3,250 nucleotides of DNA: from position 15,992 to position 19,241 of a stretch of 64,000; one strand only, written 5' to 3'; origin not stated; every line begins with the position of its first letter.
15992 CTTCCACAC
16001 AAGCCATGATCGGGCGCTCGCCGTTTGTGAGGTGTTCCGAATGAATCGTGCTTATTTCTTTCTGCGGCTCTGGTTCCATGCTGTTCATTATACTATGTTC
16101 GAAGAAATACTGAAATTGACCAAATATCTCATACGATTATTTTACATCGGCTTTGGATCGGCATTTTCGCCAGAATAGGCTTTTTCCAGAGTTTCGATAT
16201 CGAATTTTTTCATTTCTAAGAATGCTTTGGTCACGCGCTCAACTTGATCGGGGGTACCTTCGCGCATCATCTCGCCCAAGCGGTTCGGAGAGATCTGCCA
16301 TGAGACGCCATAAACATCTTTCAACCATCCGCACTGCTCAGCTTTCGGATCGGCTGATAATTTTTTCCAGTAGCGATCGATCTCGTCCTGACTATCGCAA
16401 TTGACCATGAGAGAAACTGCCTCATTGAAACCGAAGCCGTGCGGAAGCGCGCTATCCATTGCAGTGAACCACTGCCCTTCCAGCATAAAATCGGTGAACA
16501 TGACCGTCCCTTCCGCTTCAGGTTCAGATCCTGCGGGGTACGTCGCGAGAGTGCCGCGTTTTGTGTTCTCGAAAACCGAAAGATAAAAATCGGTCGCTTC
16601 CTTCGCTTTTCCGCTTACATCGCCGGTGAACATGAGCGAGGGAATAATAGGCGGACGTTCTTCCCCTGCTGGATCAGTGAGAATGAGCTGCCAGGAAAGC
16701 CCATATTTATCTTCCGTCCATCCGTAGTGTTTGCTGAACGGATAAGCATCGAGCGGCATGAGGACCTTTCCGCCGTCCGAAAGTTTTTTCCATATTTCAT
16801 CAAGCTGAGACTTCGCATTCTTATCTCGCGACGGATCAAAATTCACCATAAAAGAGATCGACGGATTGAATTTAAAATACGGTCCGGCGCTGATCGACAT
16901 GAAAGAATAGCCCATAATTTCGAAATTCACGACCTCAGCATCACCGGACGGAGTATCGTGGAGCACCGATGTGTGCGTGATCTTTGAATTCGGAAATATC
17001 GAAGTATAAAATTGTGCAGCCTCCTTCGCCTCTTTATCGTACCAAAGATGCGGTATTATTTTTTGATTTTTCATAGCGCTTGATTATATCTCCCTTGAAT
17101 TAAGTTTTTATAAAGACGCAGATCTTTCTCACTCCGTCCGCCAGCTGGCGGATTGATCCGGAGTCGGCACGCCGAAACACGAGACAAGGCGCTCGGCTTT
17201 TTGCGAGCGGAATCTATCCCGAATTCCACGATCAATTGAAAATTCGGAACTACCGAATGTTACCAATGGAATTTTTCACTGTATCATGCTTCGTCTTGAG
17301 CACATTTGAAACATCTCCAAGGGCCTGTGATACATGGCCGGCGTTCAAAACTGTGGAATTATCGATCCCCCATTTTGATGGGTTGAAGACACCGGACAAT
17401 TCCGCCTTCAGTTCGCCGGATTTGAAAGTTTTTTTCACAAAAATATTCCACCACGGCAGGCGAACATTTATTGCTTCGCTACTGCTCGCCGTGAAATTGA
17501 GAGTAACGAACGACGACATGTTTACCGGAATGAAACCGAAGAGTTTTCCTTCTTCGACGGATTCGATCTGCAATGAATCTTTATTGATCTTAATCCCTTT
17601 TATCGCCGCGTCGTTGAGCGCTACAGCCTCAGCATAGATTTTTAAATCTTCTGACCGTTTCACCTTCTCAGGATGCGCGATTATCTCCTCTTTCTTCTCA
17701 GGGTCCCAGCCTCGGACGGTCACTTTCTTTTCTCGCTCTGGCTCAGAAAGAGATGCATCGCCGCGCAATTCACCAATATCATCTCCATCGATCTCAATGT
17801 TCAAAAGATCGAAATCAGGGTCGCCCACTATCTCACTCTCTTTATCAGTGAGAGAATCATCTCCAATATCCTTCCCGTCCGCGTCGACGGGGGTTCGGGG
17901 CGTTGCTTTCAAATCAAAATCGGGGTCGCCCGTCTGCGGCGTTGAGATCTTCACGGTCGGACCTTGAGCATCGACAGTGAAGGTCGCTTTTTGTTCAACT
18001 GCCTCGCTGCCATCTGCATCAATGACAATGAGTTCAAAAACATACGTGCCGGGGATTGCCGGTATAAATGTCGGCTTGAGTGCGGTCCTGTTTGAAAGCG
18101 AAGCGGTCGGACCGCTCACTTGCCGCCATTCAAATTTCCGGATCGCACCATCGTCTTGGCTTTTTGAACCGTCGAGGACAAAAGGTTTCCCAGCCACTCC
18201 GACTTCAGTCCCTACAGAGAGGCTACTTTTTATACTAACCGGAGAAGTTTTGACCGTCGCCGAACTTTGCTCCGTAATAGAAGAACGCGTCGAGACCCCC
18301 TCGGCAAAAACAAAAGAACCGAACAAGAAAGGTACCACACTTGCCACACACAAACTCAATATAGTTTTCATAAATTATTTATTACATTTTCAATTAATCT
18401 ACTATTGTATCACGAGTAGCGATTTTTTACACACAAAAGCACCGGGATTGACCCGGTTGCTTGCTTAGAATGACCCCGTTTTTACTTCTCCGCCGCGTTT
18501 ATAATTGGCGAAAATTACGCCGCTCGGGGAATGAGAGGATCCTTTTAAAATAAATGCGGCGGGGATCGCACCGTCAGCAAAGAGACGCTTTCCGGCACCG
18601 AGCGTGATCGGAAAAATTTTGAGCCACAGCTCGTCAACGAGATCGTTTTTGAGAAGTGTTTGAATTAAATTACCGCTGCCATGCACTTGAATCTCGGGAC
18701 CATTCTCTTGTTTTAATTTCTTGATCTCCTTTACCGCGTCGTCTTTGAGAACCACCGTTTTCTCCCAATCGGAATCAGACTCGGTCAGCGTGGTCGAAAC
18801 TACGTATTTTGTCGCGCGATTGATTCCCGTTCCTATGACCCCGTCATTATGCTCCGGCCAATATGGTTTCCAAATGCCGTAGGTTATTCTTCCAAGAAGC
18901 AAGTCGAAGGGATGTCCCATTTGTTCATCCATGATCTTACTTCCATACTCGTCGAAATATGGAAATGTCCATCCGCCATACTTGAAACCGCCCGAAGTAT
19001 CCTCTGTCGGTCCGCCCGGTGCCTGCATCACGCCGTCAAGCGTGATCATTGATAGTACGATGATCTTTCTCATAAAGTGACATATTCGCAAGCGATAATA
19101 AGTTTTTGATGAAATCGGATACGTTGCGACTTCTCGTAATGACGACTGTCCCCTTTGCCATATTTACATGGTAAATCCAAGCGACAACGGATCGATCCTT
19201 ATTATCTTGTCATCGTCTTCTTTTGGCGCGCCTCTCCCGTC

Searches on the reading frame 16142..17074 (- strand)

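Call 87: search_protein_families(library=pfam, proteins=[window:16142-17074:-], max_evalue=0.00001)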
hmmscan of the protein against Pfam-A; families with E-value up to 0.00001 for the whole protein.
window:16142-17074:- (310 aa): 1 family
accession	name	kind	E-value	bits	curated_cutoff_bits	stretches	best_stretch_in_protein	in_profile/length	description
PF06983.19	3-dmu-9_3-mt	-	4.6e-72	240.4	24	2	143-261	3-115/116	3-demethylubiquinone-9 3-methyltransferase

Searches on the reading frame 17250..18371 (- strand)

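Call 87: search_protein_families(library=pfam, proteins=[window:17250-18371:-], max_evalue=0.00001)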
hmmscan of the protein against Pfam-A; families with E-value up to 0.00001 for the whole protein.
window:17250-18371:- (373 aa): 1 family
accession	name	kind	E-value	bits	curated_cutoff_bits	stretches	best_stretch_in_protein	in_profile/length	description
PF22352.2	K319L-like_PKD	-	1.5e-12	47.8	27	1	62-124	12-76/84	K319L-like, PKD domain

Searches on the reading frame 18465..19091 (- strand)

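Call 87: search_protein_families(library=pfam, proteins=[window:18465-19091:-], max_evalue=0.00001)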
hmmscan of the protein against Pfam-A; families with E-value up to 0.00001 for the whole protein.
window:18465-19091:- (208 aa): 1 family
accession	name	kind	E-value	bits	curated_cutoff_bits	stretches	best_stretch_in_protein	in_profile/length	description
PF01872.23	RibD_C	-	3.3e-23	83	24.1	1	8-193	1-196/197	RibD C-terminal domain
